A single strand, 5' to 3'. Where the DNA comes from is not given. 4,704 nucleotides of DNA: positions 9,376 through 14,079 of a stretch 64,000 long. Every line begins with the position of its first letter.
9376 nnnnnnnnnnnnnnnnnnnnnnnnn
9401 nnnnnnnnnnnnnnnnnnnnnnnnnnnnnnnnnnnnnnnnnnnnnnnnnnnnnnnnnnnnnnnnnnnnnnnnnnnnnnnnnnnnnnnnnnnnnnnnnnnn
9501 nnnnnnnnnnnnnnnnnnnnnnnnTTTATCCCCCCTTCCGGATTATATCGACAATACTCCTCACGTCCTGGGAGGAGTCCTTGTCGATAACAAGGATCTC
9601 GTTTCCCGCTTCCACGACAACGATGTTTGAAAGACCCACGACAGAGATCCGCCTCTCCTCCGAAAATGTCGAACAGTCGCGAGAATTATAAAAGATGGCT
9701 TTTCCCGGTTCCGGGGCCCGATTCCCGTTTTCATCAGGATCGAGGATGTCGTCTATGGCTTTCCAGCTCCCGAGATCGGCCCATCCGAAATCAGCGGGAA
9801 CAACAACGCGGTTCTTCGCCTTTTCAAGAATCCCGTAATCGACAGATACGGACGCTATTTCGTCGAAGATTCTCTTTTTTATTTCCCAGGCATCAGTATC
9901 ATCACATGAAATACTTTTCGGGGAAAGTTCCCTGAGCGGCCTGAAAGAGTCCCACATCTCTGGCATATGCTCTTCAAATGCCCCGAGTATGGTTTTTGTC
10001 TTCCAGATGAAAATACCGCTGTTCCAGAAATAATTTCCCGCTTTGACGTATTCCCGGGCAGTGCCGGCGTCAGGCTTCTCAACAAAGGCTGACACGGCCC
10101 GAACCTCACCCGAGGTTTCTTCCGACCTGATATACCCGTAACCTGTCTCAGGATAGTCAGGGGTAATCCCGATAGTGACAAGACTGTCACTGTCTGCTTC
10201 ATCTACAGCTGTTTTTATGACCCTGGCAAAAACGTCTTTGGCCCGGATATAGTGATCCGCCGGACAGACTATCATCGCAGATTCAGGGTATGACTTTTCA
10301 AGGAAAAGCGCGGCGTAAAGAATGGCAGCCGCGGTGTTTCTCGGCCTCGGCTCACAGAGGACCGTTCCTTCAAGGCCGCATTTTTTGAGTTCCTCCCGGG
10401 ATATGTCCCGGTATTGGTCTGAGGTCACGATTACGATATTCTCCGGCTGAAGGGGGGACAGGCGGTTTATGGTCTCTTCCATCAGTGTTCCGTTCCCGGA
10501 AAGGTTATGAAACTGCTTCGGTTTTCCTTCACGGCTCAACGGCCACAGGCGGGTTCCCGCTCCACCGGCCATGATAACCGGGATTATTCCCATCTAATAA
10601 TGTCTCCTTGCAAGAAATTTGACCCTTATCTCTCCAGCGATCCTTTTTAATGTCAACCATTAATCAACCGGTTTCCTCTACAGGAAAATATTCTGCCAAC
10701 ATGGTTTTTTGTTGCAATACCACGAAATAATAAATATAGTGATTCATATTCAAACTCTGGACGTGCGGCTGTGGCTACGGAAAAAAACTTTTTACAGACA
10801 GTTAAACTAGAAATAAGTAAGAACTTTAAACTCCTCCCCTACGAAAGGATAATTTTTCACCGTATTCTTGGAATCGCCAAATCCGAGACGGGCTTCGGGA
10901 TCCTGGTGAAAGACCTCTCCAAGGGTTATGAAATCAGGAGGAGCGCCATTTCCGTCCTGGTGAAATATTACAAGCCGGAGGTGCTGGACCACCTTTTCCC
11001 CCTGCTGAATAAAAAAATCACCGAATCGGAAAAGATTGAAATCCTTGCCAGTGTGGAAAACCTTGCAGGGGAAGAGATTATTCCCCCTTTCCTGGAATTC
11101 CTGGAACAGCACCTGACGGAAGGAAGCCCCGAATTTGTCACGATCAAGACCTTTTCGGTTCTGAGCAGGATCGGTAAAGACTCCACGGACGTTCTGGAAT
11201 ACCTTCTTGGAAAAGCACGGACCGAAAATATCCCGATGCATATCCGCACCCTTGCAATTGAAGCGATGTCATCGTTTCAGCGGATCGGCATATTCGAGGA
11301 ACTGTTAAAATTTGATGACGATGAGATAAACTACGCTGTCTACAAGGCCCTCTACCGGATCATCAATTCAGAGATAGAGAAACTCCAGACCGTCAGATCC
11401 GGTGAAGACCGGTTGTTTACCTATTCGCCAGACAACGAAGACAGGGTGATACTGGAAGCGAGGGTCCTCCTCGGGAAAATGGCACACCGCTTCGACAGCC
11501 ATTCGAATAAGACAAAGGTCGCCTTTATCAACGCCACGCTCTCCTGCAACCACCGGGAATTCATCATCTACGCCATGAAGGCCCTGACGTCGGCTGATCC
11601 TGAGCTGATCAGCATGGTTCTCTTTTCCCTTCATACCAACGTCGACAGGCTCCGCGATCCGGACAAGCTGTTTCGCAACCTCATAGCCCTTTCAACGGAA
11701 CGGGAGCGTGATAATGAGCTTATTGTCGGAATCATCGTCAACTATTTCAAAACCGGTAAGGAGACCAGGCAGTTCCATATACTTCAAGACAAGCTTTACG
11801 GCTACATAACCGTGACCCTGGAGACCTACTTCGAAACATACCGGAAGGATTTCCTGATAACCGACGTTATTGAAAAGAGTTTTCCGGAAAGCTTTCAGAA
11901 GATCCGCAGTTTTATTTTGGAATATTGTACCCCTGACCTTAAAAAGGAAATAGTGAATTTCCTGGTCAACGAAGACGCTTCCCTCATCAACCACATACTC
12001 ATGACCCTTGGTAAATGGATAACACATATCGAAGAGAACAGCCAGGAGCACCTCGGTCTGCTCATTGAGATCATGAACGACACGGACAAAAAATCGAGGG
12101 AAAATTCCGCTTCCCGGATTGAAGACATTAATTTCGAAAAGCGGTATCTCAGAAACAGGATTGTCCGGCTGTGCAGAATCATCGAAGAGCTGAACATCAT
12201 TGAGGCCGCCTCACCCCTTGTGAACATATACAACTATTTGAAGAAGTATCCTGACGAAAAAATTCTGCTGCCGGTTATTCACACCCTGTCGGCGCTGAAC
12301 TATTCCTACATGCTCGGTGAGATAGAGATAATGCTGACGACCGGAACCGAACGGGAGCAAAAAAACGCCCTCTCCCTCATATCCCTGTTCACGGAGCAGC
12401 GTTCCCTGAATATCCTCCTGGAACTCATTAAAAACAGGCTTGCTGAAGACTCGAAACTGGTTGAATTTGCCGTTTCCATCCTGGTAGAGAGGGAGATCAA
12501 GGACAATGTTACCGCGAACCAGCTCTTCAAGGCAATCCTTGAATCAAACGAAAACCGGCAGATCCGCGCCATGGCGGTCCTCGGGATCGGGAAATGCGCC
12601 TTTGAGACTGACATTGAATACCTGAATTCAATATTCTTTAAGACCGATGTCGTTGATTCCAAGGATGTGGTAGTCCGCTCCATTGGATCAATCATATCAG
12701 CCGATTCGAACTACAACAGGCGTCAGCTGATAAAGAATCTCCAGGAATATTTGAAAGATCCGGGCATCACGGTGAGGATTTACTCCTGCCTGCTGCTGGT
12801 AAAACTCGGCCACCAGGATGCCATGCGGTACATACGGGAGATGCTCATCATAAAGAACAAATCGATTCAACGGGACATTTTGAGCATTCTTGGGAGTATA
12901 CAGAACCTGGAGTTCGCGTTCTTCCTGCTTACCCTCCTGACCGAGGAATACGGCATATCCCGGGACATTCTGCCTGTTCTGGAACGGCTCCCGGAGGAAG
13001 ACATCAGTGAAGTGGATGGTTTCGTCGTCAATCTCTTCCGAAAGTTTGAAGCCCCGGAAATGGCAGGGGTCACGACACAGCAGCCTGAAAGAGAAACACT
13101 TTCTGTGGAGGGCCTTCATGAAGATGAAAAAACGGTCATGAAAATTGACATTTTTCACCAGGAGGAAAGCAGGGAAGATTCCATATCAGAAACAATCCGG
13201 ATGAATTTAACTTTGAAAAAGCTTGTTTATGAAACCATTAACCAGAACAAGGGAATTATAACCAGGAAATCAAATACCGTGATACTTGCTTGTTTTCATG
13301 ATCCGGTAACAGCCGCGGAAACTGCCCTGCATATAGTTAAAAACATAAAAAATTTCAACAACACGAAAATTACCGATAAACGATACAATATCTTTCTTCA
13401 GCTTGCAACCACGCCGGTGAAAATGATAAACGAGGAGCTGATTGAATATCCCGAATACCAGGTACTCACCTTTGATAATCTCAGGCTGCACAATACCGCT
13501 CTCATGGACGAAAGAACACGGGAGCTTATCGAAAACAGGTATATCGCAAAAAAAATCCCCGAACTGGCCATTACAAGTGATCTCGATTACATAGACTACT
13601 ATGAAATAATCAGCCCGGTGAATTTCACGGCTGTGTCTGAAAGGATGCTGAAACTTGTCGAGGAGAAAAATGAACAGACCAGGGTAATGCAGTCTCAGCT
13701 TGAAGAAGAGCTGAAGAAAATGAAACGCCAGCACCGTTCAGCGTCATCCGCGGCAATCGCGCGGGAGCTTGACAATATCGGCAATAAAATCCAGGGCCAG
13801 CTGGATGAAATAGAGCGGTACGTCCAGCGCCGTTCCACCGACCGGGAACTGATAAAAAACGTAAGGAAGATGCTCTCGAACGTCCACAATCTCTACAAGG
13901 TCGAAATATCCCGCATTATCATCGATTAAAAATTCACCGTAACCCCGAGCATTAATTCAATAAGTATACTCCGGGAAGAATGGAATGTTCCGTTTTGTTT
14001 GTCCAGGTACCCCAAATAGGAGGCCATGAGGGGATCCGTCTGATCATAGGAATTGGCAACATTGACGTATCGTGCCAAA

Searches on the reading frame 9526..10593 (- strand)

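Call 52: search_protein_families(library=pfam, proteins=[window:9526-10593:-], max_evalue=0.0001)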
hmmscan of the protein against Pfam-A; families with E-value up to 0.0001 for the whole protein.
window:9526-10593:- (355 aa): 3 families
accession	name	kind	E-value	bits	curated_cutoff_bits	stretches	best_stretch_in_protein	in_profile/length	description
PF00483.29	NTP_transferase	-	1.8e-49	169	21.2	1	5-284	2-239/245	Nucleotidyl transferase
PF12804.13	NTP_transf_3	-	1.1e-10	42.4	27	1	6-131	2-113/160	MobA-like NTP transferase domain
PF22640.1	ManC_GMP_beta-helix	-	2.5e-10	40.6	27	1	299-349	3-53/55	MannoseP isomerase/GMP-like beta-helix domain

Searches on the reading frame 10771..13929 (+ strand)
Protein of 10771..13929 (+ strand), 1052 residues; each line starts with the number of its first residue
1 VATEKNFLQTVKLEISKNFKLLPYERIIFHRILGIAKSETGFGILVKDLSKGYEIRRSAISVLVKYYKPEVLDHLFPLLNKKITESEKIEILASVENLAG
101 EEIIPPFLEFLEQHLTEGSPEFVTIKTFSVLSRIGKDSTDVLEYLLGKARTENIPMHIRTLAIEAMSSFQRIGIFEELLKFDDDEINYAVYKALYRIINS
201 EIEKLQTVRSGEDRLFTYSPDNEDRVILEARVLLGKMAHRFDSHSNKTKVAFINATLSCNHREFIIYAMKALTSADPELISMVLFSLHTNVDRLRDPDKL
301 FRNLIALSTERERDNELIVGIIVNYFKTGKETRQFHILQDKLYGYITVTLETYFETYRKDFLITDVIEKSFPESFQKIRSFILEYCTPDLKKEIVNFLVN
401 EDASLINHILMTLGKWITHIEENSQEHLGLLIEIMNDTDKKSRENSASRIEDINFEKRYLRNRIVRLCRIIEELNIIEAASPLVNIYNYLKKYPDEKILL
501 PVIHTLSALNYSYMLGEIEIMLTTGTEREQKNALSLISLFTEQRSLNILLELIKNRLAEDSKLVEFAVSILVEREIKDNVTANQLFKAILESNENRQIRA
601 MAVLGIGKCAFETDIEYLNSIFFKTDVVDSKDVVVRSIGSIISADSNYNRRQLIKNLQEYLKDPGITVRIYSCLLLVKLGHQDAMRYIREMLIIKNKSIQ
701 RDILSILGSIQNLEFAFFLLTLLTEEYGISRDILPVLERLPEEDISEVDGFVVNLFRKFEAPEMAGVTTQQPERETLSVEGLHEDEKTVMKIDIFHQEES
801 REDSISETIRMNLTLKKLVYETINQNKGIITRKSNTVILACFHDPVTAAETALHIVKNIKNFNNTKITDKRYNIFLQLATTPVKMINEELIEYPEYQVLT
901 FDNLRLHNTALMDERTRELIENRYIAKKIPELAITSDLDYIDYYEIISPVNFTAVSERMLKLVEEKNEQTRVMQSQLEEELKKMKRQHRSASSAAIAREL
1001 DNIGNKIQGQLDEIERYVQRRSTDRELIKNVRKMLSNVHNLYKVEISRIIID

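Call 52: search_protein_families(library=pfam, proteins=[window:10771-13929:+], max_evalue=0.0001)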
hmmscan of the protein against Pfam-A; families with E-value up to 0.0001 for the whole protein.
window:10771-13929:+ (1052 aa): 1 family
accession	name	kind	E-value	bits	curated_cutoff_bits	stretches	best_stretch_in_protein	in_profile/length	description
PF13646.12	HEAT_2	-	3.7e-13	50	27.7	0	656-725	3-73/88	HEAT repeats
